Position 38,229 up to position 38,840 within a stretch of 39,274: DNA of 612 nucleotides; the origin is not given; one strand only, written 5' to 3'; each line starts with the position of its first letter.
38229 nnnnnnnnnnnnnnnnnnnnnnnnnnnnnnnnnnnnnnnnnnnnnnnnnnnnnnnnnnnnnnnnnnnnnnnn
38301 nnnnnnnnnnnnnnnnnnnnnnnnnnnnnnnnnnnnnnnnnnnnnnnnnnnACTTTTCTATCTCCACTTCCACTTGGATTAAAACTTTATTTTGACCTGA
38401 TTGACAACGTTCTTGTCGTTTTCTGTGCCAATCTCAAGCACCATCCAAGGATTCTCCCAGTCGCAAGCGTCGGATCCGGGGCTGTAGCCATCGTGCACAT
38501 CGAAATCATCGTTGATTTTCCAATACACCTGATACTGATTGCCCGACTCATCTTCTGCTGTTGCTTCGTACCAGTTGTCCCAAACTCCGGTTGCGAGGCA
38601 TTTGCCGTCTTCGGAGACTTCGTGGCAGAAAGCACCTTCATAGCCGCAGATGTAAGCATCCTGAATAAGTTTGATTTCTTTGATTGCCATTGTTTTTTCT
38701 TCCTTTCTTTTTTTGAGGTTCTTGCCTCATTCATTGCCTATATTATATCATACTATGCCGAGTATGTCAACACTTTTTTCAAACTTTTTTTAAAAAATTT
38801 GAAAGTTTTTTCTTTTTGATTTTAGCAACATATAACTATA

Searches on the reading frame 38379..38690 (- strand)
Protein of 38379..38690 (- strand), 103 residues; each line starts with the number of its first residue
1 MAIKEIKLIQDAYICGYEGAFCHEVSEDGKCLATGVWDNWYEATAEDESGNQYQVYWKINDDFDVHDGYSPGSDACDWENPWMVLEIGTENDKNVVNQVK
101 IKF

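Call 32: find_encoding_contigs(protein=window:38379-38690:-, flank=3000, max_places=8)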
Protein window:38379-38690:- (103 aa): 24 contigs read that carry it; 8 places shown.
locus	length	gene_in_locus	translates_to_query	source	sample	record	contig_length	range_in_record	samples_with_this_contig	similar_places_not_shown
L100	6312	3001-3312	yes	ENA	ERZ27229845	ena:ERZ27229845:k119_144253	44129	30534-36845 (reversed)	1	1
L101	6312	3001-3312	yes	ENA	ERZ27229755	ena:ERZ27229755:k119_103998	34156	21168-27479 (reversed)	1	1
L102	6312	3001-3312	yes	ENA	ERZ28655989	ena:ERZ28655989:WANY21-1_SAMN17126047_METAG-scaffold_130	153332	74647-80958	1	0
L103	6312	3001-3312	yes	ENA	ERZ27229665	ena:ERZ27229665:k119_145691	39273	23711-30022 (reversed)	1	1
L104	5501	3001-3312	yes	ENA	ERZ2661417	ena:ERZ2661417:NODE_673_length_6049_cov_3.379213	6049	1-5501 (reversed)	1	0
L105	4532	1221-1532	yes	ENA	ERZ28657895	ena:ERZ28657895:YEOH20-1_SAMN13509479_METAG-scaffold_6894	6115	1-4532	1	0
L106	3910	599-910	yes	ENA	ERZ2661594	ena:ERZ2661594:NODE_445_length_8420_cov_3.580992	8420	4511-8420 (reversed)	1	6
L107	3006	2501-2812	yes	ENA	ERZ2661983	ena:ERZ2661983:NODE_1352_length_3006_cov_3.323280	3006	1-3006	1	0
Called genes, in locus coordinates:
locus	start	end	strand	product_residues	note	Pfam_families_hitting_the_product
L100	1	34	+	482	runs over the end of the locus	PF00999:Na_H_Exchanger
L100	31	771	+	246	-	PF02308:MgtC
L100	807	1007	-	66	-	PF13443:HTH_26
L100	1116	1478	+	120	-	PF10686:YAcAr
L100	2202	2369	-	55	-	-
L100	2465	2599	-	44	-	-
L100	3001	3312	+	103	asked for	-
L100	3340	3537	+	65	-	PF10723:RepB-RCR_reg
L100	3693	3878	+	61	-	-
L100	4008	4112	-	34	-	-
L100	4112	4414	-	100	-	PF04688:Holin_SPP1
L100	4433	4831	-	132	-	-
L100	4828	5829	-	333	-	PF01520:Amidase_3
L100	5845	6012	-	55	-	-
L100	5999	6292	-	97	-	-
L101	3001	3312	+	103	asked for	-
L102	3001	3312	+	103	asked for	-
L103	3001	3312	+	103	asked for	-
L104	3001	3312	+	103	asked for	-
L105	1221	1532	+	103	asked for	-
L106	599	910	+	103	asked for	-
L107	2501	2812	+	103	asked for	-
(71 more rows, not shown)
